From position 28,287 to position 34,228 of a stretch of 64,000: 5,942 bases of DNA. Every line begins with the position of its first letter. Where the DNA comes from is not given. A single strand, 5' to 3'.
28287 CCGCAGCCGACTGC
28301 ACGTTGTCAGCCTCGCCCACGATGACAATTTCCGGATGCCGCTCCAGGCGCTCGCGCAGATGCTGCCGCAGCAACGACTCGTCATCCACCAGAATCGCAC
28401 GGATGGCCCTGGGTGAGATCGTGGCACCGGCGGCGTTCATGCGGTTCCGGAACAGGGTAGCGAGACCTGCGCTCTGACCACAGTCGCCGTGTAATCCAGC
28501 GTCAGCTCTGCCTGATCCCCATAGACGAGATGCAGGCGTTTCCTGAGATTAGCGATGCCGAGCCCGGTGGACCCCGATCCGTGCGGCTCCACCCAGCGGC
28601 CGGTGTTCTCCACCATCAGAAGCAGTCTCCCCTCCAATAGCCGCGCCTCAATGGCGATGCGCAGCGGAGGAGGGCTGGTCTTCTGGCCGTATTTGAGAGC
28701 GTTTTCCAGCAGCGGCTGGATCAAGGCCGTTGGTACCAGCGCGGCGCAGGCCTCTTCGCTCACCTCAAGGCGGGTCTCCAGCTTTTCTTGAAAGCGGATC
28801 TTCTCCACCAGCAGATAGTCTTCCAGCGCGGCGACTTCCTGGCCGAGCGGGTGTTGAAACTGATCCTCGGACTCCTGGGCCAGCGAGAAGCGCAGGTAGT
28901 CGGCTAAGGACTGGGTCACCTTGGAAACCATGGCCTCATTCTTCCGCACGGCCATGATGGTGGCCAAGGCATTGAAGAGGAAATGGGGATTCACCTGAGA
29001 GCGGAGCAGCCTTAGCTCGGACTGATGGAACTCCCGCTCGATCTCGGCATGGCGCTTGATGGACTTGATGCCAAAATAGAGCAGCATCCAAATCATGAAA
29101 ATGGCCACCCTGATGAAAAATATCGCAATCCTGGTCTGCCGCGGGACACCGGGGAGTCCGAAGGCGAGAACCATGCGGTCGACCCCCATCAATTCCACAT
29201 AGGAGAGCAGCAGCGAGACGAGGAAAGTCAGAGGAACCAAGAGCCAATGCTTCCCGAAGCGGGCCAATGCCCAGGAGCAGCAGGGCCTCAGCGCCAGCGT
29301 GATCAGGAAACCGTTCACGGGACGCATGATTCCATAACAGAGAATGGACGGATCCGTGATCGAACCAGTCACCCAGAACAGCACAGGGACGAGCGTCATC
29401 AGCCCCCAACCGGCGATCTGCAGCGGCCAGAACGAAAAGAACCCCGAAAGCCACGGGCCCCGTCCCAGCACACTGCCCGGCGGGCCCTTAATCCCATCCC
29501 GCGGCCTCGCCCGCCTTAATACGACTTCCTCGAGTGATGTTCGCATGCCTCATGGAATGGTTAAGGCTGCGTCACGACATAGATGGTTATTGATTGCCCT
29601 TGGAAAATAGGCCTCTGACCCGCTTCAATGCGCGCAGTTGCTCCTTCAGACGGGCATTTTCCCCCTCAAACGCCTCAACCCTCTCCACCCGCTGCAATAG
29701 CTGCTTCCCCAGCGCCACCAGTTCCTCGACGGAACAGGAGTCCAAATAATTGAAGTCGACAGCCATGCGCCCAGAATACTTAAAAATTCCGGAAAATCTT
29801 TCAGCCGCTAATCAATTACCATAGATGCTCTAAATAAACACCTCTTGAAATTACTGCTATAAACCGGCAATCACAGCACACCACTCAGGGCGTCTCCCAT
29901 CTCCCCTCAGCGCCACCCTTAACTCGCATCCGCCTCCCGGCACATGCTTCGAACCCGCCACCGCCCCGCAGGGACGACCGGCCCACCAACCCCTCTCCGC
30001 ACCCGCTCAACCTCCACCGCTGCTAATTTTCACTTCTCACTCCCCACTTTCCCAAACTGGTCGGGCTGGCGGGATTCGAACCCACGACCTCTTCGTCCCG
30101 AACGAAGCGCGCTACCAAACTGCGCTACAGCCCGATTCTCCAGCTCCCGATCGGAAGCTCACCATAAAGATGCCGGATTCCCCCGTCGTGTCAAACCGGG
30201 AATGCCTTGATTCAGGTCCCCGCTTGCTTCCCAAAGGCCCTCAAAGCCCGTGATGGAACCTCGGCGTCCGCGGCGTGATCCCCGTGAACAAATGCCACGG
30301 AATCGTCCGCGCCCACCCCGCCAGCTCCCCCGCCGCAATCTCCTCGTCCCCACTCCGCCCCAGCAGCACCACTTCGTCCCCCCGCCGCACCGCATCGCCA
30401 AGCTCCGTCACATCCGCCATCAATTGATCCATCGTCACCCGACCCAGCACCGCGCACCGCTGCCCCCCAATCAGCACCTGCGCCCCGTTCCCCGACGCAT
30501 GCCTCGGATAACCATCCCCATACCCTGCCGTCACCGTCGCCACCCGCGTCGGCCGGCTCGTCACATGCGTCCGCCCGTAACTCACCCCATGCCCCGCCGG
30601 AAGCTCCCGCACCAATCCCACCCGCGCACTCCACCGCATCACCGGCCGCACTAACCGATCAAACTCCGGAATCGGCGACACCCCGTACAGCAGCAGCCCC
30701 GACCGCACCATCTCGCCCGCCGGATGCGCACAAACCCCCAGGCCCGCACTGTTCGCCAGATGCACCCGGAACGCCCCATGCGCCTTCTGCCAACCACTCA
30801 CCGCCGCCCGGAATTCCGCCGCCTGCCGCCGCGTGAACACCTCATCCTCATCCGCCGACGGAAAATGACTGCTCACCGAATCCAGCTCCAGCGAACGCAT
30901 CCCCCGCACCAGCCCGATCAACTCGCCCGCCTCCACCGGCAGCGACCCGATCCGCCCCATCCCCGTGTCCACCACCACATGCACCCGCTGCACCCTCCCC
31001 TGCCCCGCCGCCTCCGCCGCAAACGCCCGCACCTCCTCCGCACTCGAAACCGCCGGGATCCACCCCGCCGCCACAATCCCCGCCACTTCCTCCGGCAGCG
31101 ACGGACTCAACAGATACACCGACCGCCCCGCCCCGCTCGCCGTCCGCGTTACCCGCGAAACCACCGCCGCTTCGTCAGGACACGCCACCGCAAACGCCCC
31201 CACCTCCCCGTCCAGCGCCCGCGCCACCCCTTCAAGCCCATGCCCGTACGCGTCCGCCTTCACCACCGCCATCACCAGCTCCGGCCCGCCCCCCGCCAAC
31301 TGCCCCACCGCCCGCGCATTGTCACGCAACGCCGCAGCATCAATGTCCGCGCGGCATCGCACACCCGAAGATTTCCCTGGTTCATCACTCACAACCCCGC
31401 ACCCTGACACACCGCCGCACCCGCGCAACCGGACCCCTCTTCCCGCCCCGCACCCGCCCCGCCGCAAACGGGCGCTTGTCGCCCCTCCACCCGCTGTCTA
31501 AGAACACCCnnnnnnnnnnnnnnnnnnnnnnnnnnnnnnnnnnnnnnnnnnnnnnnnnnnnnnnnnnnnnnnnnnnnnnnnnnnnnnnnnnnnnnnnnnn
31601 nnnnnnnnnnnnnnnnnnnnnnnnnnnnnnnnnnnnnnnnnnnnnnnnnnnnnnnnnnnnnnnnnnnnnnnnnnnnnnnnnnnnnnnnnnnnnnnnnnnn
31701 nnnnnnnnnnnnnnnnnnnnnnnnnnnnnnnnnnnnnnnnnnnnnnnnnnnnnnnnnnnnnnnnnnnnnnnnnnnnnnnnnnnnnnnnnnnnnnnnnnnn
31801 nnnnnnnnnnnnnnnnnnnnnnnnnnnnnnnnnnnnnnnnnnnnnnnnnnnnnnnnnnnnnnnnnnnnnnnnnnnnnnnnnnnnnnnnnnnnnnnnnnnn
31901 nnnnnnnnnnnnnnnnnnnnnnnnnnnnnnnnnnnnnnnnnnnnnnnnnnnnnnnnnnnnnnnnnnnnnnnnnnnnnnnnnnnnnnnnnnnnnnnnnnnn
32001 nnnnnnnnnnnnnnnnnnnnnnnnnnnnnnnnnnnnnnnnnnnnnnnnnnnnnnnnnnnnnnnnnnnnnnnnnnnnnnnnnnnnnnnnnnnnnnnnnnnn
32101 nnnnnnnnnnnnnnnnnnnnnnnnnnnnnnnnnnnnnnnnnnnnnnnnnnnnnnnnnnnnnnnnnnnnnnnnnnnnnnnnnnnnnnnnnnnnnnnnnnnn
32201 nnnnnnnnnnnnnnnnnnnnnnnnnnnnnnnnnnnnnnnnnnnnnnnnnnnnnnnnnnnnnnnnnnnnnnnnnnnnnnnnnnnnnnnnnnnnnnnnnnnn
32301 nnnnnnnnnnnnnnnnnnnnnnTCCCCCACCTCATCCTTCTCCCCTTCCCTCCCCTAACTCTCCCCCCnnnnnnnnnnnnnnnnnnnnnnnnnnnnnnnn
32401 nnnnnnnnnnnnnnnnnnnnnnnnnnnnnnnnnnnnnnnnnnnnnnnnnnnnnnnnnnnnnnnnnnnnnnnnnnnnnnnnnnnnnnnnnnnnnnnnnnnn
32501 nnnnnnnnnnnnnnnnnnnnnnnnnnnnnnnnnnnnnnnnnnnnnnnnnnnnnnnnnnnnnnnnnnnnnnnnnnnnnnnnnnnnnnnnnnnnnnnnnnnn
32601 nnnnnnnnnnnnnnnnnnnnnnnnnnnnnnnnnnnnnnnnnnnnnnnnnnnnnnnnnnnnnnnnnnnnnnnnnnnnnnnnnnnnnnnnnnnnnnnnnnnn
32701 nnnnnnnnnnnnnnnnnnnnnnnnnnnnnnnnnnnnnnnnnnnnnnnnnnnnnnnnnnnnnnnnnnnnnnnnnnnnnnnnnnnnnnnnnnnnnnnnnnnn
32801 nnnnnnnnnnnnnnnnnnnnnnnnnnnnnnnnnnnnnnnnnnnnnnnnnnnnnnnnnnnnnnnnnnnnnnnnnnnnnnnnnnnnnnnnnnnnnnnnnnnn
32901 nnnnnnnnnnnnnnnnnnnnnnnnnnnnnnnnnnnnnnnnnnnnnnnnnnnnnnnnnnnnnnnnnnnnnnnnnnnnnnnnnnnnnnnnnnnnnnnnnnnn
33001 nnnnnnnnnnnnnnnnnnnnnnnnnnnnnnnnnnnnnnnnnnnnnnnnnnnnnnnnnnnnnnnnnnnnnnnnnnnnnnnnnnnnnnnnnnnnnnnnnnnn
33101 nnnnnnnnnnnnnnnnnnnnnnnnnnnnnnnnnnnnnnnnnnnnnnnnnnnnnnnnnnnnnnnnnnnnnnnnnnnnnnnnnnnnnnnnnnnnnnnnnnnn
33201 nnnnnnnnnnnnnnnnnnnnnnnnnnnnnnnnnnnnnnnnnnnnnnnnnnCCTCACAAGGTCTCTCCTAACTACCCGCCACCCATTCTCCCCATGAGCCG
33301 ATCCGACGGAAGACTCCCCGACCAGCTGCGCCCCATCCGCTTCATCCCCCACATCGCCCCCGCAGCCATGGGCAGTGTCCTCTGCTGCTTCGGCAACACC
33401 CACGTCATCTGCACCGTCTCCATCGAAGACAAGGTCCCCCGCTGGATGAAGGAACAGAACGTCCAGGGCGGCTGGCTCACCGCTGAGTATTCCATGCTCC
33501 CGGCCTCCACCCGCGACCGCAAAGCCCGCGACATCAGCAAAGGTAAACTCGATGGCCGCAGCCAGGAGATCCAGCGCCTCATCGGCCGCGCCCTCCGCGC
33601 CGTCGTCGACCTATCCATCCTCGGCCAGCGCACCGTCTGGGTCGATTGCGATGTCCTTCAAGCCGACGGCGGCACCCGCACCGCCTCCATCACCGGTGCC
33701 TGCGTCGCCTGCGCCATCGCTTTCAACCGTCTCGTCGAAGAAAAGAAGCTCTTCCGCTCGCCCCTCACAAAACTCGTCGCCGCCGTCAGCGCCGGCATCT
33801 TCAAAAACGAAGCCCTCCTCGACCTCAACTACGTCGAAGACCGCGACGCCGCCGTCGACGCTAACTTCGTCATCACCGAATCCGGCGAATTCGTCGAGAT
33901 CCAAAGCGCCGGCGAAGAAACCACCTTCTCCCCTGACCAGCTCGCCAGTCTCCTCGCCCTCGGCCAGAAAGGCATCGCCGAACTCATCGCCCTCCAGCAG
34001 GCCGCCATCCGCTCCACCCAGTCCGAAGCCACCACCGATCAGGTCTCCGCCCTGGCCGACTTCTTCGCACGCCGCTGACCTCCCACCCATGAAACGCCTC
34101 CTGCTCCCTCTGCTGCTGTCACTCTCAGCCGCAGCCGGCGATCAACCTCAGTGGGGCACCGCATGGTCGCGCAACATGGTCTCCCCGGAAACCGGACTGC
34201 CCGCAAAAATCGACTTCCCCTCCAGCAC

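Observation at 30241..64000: Extreme orientation-independent strand asymmetry at synonymous sites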

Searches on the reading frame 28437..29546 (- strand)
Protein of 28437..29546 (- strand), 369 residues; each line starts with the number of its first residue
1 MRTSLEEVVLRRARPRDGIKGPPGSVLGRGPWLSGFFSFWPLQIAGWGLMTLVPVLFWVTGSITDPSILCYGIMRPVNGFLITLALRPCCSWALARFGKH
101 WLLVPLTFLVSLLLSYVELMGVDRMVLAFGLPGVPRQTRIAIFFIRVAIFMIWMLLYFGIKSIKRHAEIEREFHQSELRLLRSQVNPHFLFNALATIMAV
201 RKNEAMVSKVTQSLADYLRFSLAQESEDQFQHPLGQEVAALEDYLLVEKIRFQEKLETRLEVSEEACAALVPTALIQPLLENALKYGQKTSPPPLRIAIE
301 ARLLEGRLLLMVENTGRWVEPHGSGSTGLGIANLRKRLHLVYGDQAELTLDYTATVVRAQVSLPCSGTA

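Call 8: find_encoding_contigs(protein=window:28437-29546:-, flank=10000, max_places=6)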
Protein window:28437-29546:- (369 aa): 6 contigs read that carry it; 6 places shown.
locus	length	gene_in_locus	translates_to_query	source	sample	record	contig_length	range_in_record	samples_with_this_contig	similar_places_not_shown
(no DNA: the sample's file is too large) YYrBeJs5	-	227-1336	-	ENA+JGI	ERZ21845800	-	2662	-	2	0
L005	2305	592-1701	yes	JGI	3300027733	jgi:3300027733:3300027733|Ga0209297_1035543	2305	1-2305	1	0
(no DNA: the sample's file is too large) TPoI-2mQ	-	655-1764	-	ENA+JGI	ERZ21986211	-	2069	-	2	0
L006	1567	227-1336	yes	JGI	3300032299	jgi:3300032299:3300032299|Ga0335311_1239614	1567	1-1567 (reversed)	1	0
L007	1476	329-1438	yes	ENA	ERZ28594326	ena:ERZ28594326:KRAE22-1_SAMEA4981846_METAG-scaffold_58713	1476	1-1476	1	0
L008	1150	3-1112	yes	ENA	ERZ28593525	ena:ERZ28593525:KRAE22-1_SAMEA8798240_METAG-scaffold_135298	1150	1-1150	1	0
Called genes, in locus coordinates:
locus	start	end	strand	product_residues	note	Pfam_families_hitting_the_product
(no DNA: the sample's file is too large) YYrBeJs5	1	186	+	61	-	?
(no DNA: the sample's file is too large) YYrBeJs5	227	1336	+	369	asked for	PF06580:His_kinase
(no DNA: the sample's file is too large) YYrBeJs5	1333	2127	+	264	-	PF00072:Response_reg, PF04397:LytTR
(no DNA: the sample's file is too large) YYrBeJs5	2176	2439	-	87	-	-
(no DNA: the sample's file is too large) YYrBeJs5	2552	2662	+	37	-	?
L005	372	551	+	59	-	-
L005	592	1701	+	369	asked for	PF06580:His_kinase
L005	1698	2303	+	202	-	?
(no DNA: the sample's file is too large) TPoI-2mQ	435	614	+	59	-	-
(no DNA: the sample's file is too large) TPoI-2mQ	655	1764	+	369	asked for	PF06580:His_kinase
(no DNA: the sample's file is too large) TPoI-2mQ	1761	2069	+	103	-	?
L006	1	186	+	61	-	?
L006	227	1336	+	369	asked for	PF06580:His_kinase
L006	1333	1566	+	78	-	?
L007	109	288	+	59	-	-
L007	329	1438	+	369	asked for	PF06580:His_kinase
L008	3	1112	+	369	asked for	PF06580:His_kinase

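Call 29: search_protein_families(library=pfam, proteins=[window:28437-29546:-], max_evalue=0.01)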
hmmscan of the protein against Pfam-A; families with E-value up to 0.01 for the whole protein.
window:28437-29546:- (369 aa): 2 families
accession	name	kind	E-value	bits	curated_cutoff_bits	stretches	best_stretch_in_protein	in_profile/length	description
PF06580.19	His_kinase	-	4.9e-21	75.2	25.2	1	177-256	2-81/81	Histidine kinase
PF02518.31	HATPase_c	-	0.0011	19.8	26.4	1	275-345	9-90/111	Histidine kinase-, DNA gyrase B-, and HSP90-like ATPase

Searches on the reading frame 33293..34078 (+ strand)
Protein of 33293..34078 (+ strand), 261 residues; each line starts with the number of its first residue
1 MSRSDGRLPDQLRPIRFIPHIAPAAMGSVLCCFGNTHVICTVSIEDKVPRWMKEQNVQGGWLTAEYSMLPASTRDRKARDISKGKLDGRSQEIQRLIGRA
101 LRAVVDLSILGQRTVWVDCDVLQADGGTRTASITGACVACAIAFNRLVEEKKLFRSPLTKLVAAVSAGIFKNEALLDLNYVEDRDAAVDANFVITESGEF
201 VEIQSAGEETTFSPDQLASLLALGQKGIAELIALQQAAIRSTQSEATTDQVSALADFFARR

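Call 5: search_protein_families(library=pfam, proteins=[window:33293-34078:+])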
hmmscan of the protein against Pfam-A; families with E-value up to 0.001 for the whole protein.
window:33293-34078:+ (261 aa): 2 families
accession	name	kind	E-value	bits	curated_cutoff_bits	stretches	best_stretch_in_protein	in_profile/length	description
PF01138.27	RNase_PH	-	1.7e-27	96.8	25.5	1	11-143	1-127/130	3' exoribonuclease family, domain 1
PF03725.20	RNase_PH_C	-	5.9e-12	45.8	20.8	1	161-227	2-67/67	3' exoribonuclease family, domain 2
